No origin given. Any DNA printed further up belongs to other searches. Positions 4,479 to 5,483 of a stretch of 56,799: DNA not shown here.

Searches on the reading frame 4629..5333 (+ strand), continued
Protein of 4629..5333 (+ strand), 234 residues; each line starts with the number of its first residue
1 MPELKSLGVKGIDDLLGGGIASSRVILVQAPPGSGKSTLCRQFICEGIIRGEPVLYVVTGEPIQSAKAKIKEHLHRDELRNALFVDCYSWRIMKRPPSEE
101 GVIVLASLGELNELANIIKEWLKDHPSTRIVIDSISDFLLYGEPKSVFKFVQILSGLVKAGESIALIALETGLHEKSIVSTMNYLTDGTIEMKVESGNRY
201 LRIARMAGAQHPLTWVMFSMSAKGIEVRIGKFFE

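Call 43: search_solved_structures(query=window:4629-5333:+, max_evalue=0.001, show_alignments=2)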
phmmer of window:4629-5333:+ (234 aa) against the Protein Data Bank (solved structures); distinct sequences matched with E-value up to 0.001: 50.
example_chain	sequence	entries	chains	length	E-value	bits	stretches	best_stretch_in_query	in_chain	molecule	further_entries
8zn5_B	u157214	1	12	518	2.8e-16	63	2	7-168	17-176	KaiC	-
3cmu_A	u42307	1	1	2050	1.8e-15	60.4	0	6-56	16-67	Protein recA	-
2dr3_A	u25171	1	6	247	2e-15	60.3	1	7-228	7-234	UPF0273 protein PH0284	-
7dy1_A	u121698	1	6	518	7e-15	58.4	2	9-141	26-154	Circadian clock protein kinase KaiC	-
4o0m_A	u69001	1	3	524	7.3e-15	58.4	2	9-141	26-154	Circadian clock protein kinase KaiC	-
5jwq_A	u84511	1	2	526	9.8e-15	58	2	9-141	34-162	Circadian clock protein kinase KaiC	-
4ijm_A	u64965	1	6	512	1.2e-13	54.4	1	9-225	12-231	Circadian clock protein kinase KaiC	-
7dyk_A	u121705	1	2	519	1.3e-13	54.3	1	9-225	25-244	Circadian clock protein kinase KaiC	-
1u9i_A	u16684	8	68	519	1.6e-13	54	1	9-225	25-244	KaiC | Circadian clock protein kinase kaiC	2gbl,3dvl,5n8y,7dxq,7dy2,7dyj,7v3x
7wdc_A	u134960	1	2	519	1.6e-13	54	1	9-225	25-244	Circadian clock protein kinase KaiC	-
1tf7_A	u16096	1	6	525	1.7e-13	54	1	9-225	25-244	KaiC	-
7x1z_A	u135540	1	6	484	1.7e-13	54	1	9-225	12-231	Circadian clock oscillator protein KaiC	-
8wve_A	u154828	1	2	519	1.7e-13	53.9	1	9-225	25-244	Circadian clock oscillator protein KaiC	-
3k09_A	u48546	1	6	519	1.7e-13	53.9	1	9-225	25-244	Circadian clock protein kinase kaiC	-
3jzm_A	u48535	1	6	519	1.7e-13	53.9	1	9-225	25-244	Circadian clock protein kinase kaiC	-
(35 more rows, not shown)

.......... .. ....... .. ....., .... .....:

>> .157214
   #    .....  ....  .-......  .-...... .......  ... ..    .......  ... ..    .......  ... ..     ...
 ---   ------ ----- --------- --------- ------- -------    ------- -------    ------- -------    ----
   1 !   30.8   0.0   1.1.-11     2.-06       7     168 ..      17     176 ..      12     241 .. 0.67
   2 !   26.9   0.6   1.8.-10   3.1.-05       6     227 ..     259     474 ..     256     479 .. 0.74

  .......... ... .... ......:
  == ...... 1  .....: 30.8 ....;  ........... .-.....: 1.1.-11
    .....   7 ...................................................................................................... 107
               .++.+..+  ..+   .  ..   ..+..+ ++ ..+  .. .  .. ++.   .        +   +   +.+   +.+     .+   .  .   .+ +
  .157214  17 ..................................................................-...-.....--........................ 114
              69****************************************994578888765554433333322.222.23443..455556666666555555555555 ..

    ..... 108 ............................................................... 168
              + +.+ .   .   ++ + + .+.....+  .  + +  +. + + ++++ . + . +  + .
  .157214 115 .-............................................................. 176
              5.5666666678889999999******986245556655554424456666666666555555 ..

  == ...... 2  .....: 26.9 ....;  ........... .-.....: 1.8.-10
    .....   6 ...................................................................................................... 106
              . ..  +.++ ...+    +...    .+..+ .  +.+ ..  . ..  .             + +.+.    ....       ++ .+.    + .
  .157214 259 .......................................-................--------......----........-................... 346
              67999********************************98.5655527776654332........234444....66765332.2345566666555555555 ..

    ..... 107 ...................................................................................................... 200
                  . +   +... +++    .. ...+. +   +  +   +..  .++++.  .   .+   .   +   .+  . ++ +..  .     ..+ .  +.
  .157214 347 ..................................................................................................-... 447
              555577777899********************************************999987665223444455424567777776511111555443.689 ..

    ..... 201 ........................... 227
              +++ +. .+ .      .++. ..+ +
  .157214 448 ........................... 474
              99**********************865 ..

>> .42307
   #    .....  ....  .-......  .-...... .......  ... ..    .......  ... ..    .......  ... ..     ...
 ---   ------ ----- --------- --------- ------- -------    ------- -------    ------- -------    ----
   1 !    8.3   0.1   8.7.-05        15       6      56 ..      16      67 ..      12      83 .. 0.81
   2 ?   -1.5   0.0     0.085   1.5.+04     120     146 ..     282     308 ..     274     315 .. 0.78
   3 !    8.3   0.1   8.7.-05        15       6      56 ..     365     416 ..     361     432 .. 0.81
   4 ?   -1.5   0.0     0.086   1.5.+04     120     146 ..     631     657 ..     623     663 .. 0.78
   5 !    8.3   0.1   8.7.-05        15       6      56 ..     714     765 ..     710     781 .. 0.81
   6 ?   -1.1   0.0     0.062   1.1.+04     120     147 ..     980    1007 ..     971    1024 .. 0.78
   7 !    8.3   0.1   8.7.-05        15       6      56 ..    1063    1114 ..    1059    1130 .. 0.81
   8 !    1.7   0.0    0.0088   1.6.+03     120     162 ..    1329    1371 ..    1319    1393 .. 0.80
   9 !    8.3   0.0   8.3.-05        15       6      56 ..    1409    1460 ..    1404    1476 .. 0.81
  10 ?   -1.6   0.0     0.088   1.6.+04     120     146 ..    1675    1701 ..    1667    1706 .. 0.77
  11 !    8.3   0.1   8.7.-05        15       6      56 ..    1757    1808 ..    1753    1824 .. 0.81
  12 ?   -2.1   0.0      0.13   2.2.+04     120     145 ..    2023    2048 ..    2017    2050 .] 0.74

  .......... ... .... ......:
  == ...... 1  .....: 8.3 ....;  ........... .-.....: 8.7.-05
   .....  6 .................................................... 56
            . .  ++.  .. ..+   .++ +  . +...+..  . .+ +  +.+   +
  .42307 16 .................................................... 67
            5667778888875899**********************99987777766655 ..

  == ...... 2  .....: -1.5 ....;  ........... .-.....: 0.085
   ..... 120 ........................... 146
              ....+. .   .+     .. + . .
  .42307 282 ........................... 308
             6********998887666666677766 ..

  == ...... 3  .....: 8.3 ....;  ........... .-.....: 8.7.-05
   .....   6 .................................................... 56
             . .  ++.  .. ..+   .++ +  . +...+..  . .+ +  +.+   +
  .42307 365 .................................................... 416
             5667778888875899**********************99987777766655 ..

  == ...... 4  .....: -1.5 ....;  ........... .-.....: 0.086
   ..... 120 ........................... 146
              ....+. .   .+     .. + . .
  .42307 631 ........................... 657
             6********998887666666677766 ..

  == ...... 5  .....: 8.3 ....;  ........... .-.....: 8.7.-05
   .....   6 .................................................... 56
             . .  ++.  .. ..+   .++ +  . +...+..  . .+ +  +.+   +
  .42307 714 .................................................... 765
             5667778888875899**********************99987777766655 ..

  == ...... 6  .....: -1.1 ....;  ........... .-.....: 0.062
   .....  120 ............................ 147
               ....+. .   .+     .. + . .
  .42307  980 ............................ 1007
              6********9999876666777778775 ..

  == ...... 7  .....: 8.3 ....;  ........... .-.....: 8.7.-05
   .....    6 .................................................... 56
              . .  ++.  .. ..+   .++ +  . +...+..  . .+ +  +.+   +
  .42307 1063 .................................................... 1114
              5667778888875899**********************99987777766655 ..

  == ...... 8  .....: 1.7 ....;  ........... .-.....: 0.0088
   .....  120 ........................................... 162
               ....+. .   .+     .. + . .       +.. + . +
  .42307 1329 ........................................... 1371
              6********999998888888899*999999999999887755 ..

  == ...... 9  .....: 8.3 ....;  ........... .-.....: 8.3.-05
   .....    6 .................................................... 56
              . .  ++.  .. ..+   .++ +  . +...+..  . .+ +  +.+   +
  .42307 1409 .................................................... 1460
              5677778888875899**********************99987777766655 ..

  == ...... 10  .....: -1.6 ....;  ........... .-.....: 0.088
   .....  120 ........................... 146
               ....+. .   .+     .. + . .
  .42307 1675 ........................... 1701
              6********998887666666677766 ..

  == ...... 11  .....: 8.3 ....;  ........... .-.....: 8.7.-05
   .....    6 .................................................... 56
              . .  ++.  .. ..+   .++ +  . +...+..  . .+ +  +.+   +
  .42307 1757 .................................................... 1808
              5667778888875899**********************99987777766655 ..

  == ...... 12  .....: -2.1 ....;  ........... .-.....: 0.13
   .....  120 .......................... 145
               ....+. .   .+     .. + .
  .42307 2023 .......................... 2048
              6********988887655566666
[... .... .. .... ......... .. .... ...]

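Call 64: search_protein_families(library=ncbifam, alignment_id=A3, max_evalue=0.001)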
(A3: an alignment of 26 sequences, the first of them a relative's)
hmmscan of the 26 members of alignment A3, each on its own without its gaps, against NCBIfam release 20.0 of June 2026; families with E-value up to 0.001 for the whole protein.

A. member 1, P0001 (234 aa): 10 families
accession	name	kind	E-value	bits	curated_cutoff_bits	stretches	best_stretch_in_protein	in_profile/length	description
TIGR03877.1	thermo_KaiC_1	hypoth_equivalog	2.4e-19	69.8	307.25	1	8-231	7-236/238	KaiC domain-containing protein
NF006799.0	PRK09302.1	equivalog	8.7e-16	57.5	408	1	8-227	16-238/515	circadian clock protein KaiC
TIGR03881.1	KaiC_arch_4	hypoth_equivalog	3.5e-15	56.3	247.8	1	6-214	4-214/231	KaiC domain-containing protein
TIGR03880.1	KaiC_arch_3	hypoth_equivalog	4e-15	56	249.45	1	8-197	1-181/224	KaiC domain-containing protein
NF004723.0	PRK06067.1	subfamily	6.2e-14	52.1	194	1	8-207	19-213/243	flagellar accessory protein FlaH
NF052589.1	ArlH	equivalog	7.4e-09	35.6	215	1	11-212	8-206/229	archaellum protein ArlH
TIGR00416.1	sms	equivalog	2.9e-08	32.9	403.05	1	8-136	79-180/454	DNA repair protein RadA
TIGR02655.1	circ_KaiC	equivalog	9.5e-07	27.8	546.25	1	9-144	7-138/484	circadian clock protein KaiC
TIGR02237.1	recomb_radB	equivalog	4.1e-05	23.6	172.4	1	12-59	1-48/210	DNA repair and recombination protein RadB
NF006861.0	PRK09361.1-1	equivalog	0.00015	21.4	278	1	6-59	6-59/235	DNA repair and recombination protein RadB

B. families by the number of members that match (of 26 scanned): 31 families (the first 25 are shown)
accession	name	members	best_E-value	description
TIGR03881.1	KaiC_arch_4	26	6.5e-30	KaiC domain-containing protein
TIGR03877.1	thermo_KaiC_1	26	2.8e-29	KaiC domain-containing protein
TIGR03880.1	KaiC_arch_3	26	3.5e-26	KaiC domain-containing protein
NF006799.0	PRK09302.1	26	1.5e-24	circadian clock protein KaiC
NF004723.0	PRK06067.1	26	5.3e-19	flagellar accessory protein FlaH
NF052589.1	ArlH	26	3.9e-16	archaellum protein ArlH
TIGR02655.1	circ_KaiC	25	1.6e-21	circadian clock protein KaiC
TIGR02237.1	recomb_radB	25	1.5e-09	DNA repair and recombination protein RadB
TIGR00416.1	sms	23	2.1e-12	DNA repair protein RadA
NF006861.0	PRK09361.1-1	23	1.6e-08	DNA repair and recombination protein RadB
NF006320.0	PRK08533.1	22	3.1e-11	flagellar accessory protein FlaH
NF003301.0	PRK04301.1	16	3.3e-09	DNA repair and recombination protein RadA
TIGR03878.1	thermo_KaiC_2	13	1.1e-08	KaiC domain-containing protein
TIGR02236.1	recomb_radA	10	5.5e-08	DNA repair and recombination protein RadA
TIGR02012.1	tigrfam_recA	10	1.9e-06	recombinase RecA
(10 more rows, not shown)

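Call 74: search_protein_families(library=padloc, proteins=[window:4629-5333:+], max_evalue=0.01)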
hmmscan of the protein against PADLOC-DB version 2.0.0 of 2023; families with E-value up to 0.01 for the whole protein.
window:4629-5333:+ (234 aa): 1 family
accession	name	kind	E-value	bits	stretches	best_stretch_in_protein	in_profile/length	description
PDLC04140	mad8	-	1.1e-06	26.4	1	20-109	24-75/314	mads_8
